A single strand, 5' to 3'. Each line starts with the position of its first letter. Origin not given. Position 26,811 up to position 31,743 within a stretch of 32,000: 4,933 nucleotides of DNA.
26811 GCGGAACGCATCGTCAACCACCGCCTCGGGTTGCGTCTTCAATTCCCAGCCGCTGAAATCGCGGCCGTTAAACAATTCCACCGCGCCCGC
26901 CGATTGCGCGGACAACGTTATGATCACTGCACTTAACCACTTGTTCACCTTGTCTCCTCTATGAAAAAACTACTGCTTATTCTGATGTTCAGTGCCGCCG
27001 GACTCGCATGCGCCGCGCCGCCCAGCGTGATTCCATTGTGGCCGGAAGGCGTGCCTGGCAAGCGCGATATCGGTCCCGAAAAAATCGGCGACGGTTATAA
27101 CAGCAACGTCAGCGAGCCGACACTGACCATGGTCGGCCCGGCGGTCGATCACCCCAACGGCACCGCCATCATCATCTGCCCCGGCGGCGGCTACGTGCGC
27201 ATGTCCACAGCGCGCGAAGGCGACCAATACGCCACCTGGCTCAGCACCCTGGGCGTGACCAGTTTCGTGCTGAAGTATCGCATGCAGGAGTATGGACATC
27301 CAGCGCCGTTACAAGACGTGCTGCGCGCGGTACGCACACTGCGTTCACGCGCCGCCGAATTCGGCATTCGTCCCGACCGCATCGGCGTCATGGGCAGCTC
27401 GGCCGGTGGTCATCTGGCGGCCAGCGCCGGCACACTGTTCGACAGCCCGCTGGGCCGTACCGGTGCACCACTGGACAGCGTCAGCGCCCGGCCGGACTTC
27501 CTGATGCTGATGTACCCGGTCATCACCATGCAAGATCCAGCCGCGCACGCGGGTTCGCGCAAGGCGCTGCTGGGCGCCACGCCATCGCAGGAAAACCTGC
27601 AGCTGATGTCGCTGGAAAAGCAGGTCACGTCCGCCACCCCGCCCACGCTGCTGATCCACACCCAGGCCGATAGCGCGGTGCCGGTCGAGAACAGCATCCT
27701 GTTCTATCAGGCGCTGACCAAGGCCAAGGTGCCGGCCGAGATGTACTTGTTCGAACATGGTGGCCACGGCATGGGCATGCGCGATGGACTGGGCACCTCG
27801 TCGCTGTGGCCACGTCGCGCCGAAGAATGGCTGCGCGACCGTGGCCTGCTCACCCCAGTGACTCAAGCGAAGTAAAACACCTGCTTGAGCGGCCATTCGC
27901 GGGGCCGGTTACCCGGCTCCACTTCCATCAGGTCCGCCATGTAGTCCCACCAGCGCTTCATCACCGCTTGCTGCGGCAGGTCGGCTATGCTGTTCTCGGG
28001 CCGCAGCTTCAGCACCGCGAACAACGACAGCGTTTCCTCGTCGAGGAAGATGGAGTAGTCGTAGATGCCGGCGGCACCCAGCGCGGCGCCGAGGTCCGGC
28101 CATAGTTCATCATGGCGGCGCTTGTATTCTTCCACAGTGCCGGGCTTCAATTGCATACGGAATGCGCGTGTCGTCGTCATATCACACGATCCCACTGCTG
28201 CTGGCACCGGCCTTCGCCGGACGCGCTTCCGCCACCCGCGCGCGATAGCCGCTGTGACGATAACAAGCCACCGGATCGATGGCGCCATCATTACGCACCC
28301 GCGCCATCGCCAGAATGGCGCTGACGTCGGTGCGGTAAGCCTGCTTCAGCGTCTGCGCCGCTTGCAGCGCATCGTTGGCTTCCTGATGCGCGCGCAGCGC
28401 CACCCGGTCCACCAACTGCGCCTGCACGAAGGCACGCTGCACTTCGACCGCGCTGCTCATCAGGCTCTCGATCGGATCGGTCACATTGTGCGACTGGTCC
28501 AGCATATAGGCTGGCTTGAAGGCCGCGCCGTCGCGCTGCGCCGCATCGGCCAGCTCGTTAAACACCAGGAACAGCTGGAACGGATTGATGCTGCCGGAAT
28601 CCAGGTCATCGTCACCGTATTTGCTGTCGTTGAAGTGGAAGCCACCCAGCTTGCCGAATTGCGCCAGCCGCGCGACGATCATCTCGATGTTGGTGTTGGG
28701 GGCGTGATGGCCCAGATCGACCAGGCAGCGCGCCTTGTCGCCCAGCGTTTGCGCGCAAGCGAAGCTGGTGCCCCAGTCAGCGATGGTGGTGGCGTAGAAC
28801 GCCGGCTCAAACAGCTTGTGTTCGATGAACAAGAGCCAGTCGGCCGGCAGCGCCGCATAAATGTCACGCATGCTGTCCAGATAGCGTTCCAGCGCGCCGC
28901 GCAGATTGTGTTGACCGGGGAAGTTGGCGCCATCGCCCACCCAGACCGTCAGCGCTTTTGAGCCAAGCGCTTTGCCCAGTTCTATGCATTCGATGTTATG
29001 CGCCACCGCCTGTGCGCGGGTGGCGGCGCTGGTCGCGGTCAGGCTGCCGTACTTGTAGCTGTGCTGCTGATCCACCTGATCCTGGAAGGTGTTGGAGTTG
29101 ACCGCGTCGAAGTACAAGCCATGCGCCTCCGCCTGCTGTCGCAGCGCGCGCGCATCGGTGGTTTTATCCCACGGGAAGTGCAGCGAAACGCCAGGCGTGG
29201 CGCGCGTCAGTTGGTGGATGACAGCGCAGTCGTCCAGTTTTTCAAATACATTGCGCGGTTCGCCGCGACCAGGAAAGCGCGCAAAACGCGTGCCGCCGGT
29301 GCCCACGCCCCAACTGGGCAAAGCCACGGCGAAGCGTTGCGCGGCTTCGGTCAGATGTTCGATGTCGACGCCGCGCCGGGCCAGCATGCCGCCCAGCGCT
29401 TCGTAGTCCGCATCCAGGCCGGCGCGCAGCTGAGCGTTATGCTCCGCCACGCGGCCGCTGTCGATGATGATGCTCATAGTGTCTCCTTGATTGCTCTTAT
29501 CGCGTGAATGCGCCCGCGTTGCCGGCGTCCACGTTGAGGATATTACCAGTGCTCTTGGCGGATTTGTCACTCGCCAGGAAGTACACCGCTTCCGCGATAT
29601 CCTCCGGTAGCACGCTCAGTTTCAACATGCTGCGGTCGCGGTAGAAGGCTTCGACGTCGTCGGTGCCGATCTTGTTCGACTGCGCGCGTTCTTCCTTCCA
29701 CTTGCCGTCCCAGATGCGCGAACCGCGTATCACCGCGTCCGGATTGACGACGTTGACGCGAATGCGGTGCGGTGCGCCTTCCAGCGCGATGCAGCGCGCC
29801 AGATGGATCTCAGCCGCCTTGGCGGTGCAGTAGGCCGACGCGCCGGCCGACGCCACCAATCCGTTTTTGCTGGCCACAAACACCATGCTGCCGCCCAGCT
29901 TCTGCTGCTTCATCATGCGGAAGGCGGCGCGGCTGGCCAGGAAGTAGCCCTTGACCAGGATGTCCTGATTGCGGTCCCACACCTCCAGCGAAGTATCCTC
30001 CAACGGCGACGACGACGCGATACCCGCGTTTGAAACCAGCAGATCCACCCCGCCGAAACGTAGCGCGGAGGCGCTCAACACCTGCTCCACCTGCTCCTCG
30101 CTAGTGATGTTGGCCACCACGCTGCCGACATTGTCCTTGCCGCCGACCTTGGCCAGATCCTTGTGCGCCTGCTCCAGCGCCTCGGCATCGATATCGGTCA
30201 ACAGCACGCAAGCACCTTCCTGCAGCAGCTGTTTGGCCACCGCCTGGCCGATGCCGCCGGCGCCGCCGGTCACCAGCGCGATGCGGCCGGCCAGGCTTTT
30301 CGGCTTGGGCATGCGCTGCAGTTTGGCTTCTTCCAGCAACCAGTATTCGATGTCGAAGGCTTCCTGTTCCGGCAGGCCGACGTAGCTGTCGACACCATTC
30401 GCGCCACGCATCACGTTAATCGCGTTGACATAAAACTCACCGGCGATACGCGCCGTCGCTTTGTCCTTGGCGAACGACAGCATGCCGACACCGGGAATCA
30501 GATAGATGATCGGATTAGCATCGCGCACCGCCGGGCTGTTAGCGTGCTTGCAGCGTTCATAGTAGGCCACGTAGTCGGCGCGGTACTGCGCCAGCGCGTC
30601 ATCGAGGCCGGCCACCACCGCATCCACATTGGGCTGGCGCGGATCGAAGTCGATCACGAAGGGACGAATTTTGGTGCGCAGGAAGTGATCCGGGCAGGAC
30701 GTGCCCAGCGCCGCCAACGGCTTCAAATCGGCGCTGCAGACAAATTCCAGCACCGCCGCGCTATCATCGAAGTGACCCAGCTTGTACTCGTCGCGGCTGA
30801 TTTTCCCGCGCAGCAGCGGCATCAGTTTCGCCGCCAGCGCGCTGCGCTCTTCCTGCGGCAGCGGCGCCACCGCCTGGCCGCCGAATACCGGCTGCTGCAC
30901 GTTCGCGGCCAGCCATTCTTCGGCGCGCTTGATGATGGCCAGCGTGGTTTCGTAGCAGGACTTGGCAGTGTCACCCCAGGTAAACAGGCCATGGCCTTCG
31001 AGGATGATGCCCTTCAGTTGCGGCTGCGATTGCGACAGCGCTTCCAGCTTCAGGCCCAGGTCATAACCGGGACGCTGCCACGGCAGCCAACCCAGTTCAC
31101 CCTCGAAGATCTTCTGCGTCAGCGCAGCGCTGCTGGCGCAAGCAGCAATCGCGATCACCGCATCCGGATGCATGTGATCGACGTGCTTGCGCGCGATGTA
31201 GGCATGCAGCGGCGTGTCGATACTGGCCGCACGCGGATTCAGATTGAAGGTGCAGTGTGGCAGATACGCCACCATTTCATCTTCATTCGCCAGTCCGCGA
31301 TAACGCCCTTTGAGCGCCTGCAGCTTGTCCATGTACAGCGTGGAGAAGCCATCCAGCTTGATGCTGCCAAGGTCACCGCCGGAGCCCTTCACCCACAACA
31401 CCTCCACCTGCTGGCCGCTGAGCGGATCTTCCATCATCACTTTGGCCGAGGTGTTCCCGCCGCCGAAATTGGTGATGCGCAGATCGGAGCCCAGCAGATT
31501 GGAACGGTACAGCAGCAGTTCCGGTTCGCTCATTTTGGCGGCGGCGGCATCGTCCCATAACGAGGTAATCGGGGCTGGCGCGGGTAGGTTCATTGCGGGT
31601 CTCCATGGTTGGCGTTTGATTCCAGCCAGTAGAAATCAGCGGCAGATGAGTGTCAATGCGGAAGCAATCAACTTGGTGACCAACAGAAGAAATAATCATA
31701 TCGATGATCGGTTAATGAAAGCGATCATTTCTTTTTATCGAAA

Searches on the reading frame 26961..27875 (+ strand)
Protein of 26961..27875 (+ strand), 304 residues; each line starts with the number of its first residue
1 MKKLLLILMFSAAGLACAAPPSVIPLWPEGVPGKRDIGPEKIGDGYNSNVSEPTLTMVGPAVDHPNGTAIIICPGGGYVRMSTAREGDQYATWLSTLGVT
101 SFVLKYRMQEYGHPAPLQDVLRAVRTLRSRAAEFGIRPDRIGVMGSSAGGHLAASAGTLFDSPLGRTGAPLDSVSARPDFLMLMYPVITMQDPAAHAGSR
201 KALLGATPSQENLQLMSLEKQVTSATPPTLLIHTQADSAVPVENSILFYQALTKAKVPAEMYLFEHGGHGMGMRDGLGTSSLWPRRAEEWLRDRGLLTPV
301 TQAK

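Call 28: search_protein_families(library=pfam, proteins=[window:26961-27875:+], max_evalue=0.0001)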
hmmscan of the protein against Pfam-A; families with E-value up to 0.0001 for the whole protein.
window:26961-27875:+ (304 aa): 3 families
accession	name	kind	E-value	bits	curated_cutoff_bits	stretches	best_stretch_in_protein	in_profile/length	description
PF20434.5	BD-FAE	-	3.1e-23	82.8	26.8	1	63-252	9-215/215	BD-FAE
PF07859.19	Abhydrolase_3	-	1.3e-15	58.2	25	1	75-271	6-208/210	alpha/beta hydrolase fold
PF00326.27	Peptidase_S9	-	1.6e-14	54.4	22.6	1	117-273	45-191/213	Prolyl oligopeptidase family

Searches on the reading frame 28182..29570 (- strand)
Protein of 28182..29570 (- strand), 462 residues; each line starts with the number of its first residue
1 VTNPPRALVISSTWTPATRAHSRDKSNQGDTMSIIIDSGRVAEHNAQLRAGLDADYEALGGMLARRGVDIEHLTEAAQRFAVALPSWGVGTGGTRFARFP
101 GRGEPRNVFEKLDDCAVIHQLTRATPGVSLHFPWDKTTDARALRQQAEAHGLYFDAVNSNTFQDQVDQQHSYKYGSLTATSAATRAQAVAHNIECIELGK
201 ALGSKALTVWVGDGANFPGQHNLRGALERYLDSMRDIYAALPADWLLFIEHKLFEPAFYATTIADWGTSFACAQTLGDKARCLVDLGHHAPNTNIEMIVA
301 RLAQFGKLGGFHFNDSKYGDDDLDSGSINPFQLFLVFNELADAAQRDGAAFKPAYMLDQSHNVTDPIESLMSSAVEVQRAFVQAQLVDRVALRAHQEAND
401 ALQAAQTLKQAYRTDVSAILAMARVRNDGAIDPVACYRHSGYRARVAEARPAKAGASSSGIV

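Call 28: search_protein_families(library=pfam, proteins=[window:28182-29570:-], max_evalue=0.0001)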
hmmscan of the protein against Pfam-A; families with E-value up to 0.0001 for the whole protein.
window:28182-29570:- (462 aa): 1 family
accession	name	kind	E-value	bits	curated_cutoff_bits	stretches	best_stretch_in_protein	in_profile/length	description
PF01261.30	AP_endonuc_2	-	5.8e-10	39.7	31.1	1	130-322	21-194/249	Xylose isomerase-like TIM barrel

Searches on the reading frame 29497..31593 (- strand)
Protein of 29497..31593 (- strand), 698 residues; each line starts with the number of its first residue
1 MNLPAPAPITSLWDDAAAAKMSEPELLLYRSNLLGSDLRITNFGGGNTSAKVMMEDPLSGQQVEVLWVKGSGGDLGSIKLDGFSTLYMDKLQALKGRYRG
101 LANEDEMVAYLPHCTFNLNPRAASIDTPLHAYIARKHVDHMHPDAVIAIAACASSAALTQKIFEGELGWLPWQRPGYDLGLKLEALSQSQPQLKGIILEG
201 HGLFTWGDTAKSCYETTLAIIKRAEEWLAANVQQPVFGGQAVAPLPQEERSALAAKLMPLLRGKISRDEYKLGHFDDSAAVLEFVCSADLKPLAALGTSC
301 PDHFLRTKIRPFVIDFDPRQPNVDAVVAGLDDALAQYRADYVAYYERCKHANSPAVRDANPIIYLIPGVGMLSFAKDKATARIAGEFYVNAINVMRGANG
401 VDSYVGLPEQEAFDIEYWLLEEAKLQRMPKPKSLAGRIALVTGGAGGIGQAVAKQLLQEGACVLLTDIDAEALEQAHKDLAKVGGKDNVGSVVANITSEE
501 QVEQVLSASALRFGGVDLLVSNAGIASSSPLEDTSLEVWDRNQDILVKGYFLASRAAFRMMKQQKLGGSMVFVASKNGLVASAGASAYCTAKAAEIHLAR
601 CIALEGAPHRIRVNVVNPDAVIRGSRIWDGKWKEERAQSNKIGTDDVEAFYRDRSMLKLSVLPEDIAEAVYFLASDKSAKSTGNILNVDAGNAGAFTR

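Call 28: search_protein_families(library=pfam, proteins=[window:29497-31593:-], max_evalue=0.0001)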
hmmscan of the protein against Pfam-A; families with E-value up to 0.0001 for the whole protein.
window:29497-31593:- (698 aa): 4 families
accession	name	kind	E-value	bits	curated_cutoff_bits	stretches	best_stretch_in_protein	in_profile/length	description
PF13561.12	adh_short_C2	-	8.1e-48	163.5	27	1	445-691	3-234/236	Enoyl-(Acyl carrier protein) reductase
PF00106.31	adh_short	-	1.7e-46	158.6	26.6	1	438-621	2-182/195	short chain dehydrogenase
PF00596.27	Aldolase_II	-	5.7e-17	62.6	22.2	1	37-226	12-181/183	Class II Aldolase and Adducin N-terminal domain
PF08659.16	KR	-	1e-10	42.3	22.6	1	440-600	4-161/180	KR domain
